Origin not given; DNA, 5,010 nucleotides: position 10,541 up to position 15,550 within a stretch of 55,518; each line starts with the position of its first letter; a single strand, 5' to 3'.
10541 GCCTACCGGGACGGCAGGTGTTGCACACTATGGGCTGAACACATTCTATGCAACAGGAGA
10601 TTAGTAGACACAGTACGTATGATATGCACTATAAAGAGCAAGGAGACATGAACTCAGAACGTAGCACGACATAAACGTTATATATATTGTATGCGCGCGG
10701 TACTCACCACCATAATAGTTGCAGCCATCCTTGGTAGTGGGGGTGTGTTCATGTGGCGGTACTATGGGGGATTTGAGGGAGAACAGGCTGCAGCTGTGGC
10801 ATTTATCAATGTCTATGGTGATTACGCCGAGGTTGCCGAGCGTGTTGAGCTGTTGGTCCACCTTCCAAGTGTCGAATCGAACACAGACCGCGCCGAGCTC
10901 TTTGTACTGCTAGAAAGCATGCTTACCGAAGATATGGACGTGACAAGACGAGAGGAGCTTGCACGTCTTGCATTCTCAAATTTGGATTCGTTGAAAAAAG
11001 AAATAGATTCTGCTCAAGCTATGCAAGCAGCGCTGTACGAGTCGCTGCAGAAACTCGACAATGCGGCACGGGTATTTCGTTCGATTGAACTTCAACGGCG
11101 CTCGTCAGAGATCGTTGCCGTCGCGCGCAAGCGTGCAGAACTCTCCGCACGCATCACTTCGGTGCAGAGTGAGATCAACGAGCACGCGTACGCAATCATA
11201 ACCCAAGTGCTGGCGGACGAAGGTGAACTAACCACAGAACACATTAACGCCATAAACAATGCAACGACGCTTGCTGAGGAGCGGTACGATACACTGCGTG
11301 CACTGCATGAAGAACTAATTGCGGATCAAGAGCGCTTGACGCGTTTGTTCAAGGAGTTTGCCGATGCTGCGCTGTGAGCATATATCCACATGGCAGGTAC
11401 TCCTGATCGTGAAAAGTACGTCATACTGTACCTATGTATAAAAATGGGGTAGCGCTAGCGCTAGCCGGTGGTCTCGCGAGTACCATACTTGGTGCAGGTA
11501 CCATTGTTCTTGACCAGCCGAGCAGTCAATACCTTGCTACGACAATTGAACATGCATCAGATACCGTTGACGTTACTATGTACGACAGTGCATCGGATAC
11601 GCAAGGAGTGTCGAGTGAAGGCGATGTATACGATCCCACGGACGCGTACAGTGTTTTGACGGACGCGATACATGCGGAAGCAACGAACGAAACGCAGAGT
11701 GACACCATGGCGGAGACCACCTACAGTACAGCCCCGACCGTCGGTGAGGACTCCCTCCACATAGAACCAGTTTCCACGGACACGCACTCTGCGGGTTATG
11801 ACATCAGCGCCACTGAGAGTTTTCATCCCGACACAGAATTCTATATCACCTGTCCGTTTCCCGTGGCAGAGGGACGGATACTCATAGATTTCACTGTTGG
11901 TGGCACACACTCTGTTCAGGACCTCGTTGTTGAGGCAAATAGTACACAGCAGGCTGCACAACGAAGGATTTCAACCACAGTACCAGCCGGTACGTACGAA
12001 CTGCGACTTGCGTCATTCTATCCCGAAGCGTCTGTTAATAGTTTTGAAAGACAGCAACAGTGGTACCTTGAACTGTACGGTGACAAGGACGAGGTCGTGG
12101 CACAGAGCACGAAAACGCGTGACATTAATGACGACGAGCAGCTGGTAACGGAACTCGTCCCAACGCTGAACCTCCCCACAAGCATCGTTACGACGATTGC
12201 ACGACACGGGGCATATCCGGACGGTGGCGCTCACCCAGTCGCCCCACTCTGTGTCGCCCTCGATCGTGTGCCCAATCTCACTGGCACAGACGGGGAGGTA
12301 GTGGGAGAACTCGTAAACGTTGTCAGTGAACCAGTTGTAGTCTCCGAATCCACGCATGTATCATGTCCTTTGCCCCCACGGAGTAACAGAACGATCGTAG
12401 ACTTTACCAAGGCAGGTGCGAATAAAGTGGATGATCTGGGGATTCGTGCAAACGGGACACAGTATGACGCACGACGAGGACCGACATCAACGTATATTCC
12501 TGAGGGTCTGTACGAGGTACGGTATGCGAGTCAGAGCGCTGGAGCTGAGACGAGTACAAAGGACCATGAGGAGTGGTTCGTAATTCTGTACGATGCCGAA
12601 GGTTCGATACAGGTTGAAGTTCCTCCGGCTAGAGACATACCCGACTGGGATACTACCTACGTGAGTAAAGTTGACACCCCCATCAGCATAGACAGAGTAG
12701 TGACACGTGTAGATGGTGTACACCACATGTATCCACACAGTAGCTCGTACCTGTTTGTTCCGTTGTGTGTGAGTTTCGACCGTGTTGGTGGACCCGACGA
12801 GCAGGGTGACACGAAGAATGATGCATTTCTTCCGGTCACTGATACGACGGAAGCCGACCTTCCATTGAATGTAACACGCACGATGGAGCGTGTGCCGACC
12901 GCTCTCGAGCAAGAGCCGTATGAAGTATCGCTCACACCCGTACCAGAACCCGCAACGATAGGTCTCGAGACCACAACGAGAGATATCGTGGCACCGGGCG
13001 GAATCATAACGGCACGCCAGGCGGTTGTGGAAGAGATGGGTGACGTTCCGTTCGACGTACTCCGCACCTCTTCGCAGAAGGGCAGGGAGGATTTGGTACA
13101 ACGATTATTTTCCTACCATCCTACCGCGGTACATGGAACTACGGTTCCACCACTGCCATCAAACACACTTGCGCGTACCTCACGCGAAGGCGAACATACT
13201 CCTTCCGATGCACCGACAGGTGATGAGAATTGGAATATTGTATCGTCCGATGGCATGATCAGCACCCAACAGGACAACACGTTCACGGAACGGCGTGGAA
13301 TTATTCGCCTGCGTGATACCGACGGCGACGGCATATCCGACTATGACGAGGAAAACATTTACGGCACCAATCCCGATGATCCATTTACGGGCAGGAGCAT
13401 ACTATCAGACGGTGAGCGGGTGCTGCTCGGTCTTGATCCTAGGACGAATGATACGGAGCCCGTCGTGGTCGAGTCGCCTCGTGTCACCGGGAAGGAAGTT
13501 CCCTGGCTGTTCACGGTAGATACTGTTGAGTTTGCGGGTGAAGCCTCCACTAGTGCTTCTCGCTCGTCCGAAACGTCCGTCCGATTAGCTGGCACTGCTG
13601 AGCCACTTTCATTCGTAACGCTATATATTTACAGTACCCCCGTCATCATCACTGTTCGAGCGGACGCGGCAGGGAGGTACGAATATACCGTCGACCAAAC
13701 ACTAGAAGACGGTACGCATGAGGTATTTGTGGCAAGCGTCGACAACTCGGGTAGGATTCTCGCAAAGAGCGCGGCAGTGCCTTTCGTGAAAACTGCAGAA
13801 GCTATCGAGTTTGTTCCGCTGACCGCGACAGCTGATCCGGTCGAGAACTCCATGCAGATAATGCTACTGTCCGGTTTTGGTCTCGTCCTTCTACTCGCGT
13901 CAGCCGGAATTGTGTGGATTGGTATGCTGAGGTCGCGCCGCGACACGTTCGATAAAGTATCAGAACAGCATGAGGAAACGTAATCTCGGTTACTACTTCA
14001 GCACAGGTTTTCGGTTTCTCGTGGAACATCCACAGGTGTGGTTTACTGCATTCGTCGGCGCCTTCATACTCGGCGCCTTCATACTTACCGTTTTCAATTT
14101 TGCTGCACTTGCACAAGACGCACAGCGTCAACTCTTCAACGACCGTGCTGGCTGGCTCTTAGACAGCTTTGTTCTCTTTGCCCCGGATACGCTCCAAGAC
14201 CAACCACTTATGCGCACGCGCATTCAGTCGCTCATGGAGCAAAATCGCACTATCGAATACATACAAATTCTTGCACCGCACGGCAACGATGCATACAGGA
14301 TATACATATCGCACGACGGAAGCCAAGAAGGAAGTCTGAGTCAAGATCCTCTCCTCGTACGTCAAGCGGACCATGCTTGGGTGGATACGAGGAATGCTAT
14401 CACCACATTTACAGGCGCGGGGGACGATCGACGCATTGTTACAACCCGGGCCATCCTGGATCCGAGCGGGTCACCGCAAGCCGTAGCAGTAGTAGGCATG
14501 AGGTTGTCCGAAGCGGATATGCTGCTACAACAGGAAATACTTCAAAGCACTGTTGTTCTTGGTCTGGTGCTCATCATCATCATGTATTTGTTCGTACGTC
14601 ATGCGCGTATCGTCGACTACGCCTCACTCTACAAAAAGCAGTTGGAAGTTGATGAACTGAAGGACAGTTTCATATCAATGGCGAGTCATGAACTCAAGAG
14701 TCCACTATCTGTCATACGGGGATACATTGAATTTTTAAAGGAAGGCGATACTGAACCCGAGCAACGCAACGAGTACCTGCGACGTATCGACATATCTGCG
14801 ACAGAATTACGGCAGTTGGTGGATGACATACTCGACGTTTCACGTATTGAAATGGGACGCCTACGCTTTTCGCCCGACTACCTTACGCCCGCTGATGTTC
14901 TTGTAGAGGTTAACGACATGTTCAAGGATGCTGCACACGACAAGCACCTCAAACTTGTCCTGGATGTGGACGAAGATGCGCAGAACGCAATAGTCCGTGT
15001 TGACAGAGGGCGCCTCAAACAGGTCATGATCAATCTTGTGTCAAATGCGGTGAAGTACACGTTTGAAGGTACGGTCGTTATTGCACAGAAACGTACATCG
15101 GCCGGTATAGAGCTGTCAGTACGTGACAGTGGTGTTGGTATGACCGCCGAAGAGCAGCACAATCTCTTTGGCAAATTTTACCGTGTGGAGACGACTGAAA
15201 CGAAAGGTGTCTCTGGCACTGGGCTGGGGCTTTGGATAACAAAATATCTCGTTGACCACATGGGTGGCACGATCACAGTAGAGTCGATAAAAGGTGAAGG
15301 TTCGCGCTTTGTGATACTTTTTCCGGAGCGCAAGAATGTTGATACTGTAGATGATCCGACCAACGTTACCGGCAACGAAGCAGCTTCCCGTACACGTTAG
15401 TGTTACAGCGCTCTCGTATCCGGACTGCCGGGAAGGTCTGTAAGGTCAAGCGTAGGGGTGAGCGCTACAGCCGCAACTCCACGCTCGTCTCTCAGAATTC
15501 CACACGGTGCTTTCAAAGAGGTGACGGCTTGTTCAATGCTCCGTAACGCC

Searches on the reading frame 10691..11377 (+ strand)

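Call 5: search_protein_families(library=pfam, proteins=[window:10691-11377:+], max_evalue=0.001)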
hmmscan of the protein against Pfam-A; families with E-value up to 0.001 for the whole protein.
window:10691-11377:+ (228 aa): 0 families

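Call 82: search_protein_families(library=pfam, proteins=[window:10691-11377:+], max_evalue=1)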
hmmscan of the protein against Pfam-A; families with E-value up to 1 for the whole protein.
window:10691-11377:+ (228 aa): 6 families
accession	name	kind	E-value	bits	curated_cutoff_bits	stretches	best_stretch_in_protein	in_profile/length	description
PF25289.1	DUF7877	-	0.0073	17.2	27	1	109-216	3-108/115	Domain of unknown function (DUF7877)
PF10046.14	BLOC1_2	-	0.014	16.2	33.4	1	166-224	3-61/96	Biogenesis of lysosome-related organelles complex-1 subunit 2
PF15233.11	SYCE1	-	0.023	15.2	27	1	97-167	34-103/152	Synaptonemal complex central element protein 1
PF20178.3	ToxA_N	-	0.034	14.3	27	1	88-177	95-167/249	Dermonecrotic toxin, N-terminal domain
PF25357.1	PH_S11IP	-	0.1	13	27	1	54-140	11-92/118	STK11-interacting protein PH domain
PF02403.27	Seryl_tRNA_N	-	0.44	11.3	28.2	1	138-209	28-97/108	Seryl-tRNA synthetase N-terminal domain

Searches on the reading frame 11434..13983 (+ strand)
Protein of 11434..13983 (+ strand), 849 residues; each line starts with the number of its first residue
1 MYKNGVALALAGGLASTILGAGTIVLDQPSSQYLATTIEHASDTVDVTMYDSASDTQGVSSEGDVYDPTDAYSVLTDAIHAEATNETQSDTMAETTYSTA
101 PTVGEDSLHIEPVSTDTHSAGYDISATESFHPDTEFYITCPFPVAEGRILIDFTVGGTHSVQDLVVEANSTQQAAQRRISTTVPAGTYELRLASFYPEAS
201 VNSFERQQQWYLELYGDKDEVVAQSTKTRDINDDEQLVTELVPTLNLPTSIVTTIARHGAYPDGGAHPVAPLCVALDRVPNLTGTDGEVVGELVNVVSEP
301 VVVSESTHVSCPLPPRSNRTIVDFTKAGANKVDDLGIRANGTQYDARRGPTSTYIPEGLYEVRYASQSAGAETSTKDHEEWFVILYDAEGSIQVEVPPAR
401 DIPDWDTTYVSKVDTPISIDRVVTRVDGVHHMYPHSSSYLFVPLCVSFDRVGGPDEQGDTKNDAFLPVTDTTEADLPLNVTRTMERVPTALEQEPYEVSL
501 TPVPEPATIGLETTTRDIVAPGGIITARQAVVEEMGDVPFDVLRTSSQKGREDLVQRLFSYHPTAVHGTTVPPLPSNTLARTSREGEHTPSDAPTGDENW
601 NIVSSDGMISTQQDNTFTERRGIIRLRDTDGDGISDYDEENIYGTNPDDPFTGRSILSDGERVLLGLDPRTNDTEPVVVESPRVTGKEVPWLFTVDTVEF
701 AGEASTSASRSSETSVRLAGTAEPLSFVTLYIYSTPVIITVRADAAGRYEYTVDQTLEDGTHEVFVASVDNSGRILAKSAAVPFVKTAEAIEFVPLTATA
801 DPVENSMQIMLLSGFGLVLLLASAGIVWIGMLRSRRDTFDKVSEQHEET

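Call 5: search_protein_families(library=pfam, proteins=[window:11434-13983:+], max_evalue=0.001)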
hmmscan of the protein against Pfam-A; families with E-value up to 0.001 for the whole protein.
window:11434-13983:+ (849 aa): 3 families
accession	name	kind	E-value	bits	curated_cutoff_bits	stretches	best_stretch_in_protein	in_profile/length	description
PF19077.6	Big_13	-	1.5e-06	29.1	27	1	715-779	28-94/102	Bacterial Ig-like domain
PF18884.5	TSP3_bac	-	8.4e-06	26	25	1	628-649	1-21/22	Bacterial TSP3 repeat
PF17936.7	Big_6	-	0.00027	21.5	27.6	1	712-774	11-72/83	Bacterial Ig domain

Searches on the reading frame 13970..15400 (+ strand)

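Call 5: search_protein_families(library=pfam, proteins=[window:13970-15400:+], max_evalue=0.001)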
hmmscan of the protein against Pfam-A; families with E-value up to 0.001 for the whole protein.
window:13970-15400:+ (476 aa): 3 families
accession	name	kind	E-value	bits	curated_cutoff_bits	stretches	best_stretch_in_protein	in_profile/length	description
PF02518.31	HATPase_c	-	1.5e-26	93.4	26.4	1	345-454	2-110/111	Histidine kinase-, DNA gyrase B-, and HSP90-like ATPase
PF00512.31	HisKA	-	2.1e-18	66.6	26.9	1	231-296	2-66/66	His Kinase A (phospho-acceptor) domain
PF13581.12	HATPase_c_2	-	0.00097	19.6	27.4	0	355-431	38-112/127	Histidine kinase-like ATPase domain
